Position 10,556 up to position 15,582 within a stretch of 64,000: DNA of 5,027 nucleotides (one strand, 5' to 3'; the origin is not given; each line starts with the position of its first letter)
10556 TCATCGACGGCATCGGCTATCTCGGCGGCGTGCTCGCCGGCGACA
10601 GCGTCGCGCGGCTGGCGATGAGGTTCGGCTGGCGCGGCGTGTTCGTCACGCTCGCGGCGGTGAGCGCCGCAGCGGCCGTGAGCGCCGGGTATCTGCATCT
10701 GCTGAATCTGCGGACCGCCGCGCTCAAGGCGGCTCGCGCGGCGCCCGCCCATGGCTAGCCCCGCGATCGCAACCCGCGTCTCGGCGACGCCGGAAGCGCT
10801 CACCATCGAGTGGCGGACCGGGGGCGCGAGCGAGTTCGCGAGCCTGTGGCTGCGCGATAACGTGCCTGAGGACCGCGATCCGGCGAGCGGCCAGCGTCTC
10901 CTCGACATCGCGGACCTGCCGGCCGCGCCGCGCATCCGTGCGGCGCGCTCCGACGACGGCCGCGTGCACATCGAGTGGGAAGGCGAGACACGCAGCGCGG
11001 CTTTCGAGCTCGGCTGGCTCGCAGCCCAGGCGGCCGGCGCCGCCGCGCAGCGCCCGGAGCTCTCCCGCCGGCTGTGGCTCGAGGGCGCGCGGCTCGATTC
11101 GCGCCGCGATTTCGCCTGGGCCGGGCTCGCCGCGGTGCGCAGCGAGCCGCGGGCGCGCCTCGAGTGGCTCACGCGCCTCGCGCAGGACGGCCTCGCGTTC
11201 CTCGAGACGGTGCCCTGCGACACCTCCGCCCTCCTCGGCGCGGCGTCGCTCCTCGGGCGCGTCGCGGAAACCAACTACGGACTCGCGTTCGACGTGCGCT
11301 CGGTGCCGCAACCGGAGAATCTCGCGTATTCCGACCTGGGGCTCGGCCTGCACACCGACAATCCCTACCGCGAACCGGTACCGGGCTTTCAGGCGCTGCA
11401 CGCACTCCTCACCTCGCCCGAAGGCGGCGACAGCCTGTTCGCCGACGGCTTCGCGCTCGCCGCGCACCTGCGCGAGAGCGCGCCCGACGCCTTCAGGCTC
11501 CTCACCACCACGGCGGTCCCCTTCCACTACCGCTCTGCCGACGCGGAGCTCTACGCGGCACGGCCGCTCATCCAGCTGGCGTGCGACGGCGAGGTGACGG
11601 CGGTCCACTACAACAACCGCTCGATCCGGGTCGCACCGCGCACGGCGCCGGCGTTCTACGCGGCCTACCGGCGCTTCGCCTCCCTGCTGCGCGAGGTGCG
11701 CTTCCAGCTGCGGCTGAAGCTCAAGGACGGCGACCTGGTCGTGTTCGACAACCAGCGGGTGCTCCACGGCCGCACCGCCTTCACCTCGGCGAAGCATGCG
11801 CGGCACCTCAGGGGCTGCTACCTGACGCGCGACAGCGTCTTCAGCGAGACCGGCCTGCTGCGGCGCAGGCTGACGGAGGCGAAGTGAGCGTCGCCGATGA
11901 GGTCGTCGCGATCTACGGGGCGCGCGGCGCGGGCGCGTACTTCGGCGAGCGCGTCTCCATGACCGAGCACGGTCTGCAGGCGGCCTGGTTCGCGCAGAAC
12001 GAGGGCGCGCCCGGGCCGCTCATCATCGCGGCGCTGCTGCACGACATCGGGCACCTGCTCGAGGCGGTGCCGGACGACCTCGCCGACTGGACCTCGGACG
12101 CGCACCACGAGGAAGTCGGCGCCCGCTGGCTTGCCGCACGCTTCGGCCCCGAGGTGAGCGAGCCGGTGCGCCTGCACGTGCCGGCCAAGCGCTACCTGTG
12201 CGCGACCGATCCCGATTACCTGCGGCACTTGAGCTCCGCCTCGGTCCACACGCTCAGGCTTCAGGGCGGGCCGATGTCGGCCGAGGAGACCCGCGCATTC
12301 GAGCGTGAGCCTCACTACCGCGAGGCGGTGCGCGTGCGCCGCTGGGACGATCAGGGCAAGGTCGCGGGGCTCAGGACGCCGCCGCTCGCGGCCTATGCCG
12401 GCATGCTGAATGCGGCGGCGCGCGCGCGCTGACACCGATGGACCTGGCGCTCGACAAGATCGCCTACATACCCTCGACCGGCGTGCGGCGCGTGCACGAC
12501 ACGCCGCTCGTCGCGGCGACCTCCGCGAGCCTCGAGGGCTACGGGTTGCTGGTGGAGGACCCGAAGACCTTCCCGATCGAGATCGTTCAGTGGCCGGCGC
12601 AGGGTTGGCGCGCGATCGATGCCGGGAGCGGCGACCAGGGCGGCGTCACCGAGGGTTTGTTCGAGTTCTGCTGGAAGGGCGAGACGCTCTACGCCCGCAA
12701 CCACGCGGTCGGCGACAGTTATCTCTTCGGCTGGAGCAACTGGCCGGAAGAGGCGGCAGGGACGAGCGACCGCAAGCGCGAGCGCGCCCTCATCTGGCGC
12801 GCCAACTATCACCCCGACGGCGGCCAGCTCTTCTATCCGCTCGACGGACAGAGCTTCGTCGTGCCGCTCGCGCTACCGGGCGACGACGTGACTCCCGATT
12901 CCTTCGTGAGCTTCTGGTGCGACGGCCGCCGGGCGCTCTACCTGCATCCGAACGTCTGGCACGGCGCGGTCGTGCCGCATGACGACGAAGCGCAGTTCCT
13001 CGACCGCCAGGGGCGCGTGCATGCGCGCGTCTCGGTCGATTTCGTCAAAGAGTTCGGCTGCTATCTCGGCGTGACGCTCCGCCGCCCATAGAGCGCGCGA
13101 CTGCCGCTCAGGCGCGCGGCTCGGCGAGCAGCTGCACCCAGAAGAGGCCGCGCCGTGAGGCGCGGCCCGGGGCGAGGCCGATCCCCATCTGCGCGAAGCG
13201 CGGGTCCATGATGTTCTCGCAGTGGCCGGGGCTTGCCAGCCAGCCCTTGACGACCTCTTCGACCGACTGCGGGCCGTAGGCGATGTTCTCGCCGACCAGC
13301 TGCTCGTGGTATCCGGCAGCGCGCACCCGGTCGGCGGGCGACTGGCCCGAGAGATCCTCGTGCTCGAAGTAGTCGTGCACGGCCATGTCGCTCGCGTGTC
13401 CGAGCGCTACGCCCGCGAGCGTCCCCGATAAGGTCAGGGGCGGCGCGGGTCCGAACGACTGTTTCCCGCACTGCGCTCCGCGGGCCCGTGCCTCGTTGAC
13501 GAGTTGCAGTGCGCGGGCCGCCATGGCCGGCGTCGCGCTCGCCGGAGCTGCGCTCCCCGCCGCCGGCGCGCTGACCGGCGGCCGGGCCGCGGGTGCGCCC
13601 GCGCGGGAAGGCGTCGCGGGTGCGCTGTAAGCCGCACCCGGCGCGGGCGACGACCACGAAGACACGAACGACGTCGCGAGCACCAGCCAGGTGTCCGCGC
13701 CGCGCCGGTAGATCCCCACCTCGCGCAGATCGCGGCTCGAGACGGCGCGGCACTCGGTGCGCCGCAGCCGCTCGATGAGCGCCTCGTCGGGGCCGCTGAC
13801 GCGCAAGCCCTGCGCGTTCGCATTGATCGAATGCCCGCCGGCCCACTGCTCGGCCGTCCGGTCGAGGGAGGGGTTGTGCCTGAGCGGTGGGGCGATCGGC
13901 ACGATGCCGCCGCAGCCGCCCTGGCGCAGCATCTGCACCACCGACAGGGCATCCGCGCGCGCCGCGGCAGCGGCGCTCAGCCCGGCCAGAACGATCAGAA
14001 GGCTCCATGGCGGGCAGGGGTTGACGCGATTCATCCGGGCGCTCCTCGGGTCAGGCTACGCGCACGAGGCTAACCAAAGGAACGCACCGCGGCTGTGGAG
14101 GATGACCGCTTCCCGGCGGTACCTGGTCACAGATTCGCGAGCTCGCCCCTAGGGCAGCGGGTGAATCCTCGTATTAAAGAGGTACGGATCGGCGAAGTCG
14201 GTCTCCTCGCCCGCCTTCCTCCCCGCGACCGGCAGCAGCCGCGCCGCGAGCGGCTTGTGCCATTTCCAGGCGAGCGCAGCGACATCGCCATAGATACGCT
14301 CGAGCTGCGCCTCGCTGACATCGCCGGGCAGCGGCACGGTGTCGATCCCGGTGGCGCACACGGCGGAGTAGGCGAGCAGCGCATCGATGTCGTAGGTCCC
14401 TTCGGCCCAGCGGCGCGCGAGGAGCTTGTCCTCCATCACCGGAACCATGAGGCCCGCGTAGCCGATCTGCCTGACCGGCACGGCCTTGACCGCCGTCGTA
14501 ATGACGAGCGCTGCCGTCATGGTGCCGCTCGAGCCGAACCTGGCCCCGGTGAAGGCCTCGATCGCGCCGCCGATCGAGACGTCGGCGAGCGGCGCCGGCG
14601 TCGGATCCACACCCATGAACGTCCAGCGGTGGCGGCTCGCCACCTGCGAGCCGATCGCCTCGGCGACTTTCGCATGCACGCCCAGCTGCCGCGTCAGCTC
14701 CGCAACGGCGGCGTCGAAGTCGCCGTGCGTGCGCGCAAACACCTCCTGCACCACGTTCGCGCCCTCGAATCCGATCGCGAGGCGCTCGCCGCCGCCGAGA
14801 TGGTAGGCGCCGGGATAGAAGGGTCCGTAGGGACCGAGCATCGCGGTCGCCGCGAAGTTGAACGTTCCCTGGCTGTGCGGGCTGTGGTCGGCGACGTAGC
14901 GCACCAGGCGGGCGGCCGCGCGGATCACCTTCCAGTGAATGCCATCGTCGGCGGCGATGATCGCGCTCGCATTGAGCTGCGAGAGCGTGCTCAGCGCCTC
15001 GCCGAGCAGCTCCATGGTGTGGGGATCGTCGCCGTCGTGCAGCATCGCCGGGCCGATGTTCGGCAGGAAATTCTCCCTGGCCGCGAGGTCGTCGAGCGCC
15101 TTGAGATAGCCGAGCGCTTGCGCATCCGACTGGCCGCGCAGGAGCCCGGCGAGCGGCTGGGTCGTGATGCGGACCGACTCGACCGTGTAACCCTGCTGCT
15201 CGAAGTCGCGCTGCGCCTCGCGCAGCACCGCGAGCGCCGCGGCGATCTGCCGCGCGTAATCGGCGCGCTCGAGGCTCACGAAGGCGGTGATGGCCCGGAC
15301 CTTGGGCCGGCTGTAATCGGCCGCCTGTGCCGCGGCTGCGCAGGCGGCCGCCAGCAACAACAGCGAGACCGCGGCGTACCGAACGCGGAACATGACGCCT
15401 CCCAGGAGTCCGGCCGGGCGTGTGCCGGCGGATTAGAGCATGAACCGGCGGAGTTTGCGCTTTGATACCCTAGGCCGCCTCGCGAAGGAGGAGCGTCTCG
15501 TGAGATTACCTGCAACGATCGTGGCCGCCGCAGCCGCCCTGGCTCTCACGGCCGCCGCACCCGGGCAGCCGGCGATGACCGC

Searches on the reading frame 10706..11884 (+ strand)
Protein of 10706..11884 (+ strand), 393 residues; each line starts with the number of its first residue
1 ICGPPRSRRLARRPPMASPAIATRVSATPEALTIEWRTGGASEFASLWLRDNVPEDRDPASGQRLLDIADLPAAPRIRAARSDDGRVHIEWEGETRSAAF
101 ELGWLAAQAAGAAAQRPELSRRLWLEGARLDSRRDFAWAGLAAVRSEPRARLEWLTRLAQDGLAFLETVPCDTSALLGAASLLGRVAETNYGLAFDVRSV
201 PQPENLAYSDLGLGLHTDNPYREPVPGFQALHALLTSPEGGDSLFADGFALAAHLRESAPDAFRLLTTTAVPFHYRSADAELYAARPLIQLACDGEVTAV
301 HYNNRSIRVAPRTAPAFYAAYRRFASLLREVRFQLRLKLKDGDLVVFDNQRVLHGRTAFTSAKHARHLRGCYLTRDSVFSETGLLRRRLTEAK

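Call 89: search_protein_families(library=pfam, proteins=[window:10706-11884:+], max_evalue=0.001)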
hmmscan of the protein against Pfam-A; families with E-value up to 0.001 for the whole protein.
window:10706-11884:+ (393 aa): 2 families
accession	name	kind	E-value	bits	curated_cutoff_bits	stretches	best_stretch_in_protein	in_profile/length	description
PF02668.22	TauD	-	1.5e-46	159.9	27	1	149-372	24-267/267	Taurine catabolism dioxygenase TauD, TfdA family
PF06155.17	GBBH-like_N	-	3.7e-05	24.8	22.8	1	25-105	3-84/85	Gamma-butyrobetaine hydroxylase-like, N-terminal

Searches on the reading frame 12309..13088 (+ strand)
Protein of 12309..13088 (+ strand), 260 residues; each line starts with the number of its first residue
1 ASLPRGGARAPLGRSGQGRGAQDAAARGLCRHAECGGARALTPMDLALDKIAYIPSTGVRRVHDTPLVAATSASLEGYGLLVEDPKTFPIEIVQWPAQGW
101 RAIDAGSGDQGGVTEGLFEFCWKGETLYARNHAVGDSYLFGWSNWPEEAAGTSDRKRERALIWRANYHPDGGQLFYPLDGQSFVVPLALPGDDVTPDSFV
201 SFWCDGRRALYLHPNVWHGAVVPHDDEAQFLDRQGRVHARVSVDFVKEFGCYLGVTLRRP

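Call 89: search_protein_families(library=pfam, proteins=[window:12309-13088:+], max_evalue=0.001)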
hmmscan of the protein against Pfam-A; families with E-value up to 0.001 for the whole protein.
window:12309-13088:+ (260 aa): 1 family
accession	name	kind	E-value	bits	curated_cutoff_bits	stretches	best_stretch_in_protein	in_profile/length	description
PF04115.18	Ureidogly_lyase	-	3.2e-10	40.3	23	1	168-231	76-139/162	Ureidoglycolate lyase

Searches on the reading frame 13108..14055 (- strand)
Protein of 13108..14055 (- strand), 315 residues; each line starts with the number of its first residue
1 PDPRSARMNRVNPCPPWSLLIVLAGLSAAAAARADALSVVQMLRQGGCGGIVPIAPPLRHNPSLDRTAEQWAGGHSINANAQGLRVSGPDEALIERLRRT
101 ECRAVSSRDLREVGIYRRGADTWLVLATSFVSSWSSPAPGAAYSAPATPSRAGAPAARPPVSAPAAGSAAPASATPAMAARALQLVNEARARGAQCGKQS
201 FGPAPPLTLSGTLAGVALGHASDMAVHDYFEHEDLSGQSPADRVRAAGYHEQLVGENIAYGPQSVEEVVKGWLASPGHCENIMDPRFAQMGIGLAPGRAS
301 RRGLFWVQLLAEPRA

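Call 66: search_protein_families(library=pfam, proteins=[window:13108-14055:-], max_evalue=0.001)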
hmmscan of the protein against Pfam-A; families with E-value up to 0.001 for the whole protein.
window:13108-14055:- (315 aa): 1 family
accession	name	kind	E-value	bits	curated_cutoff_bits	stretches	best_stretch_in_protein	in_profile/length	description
PF00188.32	CAP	-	1.8e-21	77.6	21.1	1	184-308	2-115/117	Cysteine-rich secretory protein family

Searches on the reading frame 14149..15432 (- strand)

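Call 66: search_protein_families(library=pfam, proteins=[window:14149-15432:-], max_evalue=0.001)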
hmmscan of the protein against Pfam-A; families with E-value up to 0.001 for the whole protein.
window:14149-15432:- (427 aa): 1 family
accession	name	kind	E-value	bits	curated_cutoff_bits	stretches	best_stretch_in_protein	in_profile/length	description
PF05167.17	DUF711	-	4.6e-74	250.1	25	1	42-413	7-406/413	Uncharacterised ACR (DUF711)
